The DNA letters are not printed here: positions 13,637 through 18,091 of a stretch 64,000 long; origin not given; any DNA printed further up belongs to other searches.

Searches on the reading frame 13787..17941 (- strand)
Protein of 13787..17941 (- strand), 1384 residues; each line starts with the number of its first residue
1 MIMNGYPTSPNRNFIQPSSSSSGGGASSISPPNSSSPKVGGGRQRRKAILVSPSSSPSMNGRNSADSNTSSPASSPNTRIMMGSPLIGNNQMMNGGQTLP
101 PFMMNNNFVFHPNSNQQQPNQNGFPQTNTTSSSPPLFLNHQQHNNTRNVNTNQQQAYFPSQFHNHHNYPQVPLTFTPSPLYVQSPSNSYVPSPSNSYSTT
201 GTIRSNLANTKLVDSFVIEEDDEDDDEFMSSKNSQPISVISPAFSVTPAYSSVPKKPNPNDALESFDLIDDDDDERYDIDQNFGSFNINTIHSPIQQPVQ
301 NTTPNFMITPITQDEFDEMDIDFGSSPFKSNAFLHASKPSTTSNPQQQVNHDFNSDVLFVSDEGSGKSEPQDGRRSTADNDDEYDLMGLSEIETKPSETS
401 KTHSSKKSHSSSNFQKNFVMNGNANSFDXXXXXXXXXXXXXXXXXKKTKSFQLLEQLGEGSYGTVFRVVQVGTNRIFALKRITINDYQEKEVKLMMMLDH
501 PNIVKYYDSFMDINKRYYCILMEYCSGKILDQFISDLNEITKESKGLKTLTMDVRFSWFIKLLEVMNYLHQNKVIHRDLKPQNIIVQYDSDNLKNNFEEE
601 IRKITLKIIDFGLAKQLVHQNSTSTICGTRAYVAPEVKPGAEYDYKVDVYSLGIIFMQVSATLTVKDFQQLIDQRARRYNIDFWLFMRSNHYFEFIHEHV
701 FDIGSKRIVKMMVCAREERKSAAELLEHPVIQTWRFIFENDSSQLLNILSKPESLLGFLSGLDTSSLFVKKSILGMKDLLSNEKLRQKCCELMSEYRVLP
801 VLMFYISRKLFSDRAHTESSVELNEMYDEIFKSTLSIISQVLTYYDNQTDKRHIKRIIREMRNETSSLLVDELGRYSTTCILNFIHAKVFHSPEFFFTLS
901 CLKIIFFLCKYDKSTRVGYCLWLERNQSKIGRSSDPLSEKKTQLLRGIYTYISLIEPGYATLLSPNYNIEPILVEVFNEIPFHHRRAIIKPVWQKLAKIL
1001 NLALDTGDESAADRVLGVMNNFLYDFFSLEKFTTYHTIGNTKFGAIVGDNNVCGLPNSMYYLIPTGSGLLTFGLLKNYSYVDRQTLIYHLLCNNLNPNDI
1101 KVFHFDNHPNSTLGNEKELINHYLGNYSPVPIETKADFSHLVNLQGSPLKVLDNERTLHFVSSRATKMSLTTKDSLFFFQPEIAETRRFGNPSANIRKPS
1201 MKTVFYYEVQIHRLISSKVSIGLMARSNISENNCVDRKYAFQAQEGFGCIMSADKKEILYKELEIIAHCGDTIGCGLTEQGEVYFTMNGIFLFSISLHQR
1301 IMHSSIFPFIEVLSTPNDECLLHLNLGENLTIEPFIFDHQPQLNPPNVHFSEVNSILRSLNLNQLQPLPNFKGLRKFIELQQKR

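Call 49: search_protein_families(library=pfam, proteins=[P0160, P0169, P0177, P0197, P0254, P0144, P0162], max_evalue=0.001)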
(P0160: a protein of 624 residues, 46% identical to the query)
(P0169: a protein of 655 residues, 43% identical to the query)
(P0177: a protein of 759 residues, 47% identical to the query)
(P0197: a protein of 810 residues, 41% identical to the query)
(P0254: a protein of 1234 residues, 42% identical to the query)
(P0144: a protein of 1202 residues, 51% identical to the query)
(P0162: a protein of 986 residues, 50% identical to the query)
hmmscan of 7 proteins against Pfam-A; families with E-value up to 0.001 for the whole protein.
P0160 (624 aa): 3 families
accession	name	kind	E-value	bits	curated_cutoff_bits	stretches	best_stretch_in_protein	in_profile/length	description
PF10143.14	PhosphMutase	-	3.8e-43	147.7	21.5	1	230-422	2-170/170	2,3-bisphosphoglycerate-independent phosphoglycerate mutase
PF01676.23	Metalloenzyme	-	1.5e-26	93.9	24.3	1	202-605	9-239/252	Metalloenzyme superfamily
PF06094.17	GGACT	-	2e-13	51.4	22.8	1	4-115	1-104/120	Gamma-glutamyl cyclotransferase, AIG2-like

P0169 (655 aa): 4 families
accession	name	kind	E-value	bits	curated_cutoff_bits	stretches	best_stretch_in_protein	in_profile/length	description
PF10143.14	PhosphMutase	-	8.5e-36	123.8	21.5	1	231-425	2-170/170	2,3-bisphosphoglycerate-independent phosphoglycerate mutase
PF01676.23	Metalloenzyme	-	3.1e-27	96.1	24.3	1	192-587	1-221/252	Metalloenzyme superfamily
PF06094.17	GGACT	-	2.3e-15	57.6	22.8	1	13-141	1-102/120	Gamma-glutamyl cyclotransferase, AIG2-like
PF13772.11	AIG2_2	-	0.00063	20.6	27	0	77-117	1-39/83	AIG2-like family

P0177 (759 aa): 3 families
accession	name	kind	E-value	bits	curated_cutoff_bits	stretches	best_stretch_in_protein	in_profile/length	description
PF10143.14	PhosphMutase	-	1.2e-41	142.8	21.5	1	320-523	1-170/170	2,3-bisphosphoglycerate-independent phosphoglycerate mutase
PF01676.23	Metalloenzyme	-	7.2e-19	68.7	24.3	2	283-649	2-172/252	Metalloenzyme superfamily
PF06094.17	GGACT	-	2.5e-08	34.9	22.8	0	121-176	53-103/120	Gamma-glutamyl cyclotransferase, AIG2-like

P0197 (810 aa): 2 families
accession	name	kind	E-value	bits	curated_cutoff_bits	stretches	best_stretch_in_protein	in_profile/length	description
PF10143.14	PhosphMutase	-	8.4e-34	117.3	21.5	1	389-589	1-170/170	2,3-bisphosphoglycerate-independent phosphoglycerate mutase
PF01676.23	Metalloenzyme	-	3.5e-24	86.1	24.3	1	387-792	32-240/252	Metalloenzyme superfamily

P0254 (1234 aa): 3 families
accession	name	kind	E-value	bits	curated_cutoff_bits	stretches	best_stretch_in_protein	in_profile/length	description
PF10143.14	PhosphMutase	-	4.8e-33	114.9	21.5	1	538-616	2-80/170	2,3-bisphosphoglycerate-independent phosphoglycerate mutase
PF01676.23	Metalloenzyme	-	3.1e-16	60.1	24.3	1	1112-1214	146-239/252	Metalloenzyme superfamily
PF06094.17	GGACT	-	1e-06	29.8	22.8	1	8-101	1-83/120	Gamma-glutamyl cyclotransferase, AIG2-like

P0144 (1202 aa): 6 families
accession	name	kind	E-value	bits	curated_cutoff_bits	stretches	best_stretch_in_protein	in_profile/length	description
PF01266.30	DAO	-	5.8e-43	148.2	27.9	1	652-1085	2-351/353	FAD dependent oxidoreductase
PF10143.14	PhosphMutase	-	2.4e-39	135.4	21.5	1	87-270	1-168/170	2,3-bisphosphoglycerate-independent phosphoglycerate mutase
PF01676.23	Metalloenzyme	-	1.8e-29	103.5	24.3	2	68-403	18-189/252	Metalloenzyme superfamily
PF13450.12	NAD_binding_8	-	2.5e-06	28.1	21.9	1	654-696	1-45/68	NAD(P)-binding Rossmann-like domain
PF00890.30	FAD_binding_2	-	2.9e-06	27.2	20.4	1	652-820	2-170/414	FAD binding domain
PF07992.20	Pyr_redox_2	-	0.00032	20.6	26.1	1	651-723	2-58/291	Pyridine nucleotide-disulphide oxidoreductase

P0162 (986 aa): 8 families
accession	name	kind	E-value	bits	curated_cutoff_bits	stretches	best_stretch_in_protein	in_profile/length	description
PF10143.14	PhosphMutase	-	2.5e-43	148.4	21.5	1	56-229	1-170/170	2,3-bisphosphoglycerate-independent phosphoglycerate mutase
PF01266.30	DAO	-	5.8e-35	121.9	27.9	1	557-920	2-348/353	FAD dependent oxidoreductase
PF01676.23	Metalloenzyme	-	2.1e-20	73.8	24.3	2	36-368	14-187/252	Metalloenzyme superfamily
PF07992.20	Pyr_redox_2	-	7.3e-05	22.8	26.1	1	552-586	142-174/291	Pyridine nucleotide-disulphide oxidoreductase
PF13450.12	NAD_binding_8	-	8.5e-05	23.2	21.9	1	559-601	1-45/68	NAD(P)-binding Rossmann-like domain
PF01494.25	FAD_binding_3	-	0.00032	20.5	22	1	555-585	2-32/349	FAD binding domain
PF00890.30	FAD_binding_2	-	0.00044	20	20.4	1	557-617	2-66/414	FAD binding domain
PF01946.23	Thi4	-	0.0005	19.8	26.2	0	554-601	17-64/235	Thi4 family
